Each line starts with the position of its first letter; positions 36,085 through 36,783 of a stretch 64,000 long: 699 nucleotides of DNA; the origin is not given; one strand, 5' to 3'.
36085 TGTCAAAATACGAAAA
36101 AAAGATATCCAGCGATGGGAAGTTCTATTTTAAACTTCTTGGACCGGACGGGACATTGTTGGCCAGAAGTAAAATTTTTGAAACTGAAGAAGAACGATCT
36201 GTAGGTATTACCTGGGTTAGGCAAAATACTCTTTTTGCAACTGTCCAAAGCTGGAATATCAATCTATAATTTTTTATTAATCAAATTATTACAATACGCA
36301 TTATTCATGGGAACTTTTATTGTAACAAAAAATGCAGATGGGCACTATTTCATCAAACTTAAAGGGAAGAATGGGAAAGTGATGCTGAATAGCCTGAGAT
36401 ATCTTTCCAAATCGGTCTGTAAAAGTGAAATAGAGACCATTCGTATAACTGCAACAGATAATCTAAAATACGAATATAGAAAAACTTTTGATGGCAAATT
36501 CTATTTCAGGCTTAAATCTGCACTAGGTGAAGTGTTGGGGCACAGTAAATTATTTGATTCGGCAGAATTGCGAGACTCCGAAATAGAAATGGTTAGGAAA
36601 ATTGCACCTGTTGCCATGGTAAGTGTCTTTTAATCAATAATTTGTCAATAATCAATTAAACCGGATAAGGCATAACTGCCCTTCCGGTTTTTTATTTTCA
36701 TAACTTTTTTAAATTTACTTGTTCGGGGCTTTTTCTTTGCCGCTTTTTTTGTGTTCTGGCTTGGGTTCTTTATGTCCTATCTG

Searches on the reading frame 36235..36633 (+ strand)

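Call 76: search_protein_families(library=pfam, proteins=[window:36235-36633:+], max_evalue=0.0001)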
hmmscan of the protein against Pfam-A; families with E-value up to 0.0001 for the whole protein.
window:36235-36633:+ (132 aa): 1 family
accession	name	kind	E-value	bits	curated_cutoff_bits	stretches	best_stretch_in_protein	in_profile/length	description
PF07411.17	DUF1508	-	1.3e-18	67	22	2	86-128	3-45/48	Domain of unknown function (DUF1508)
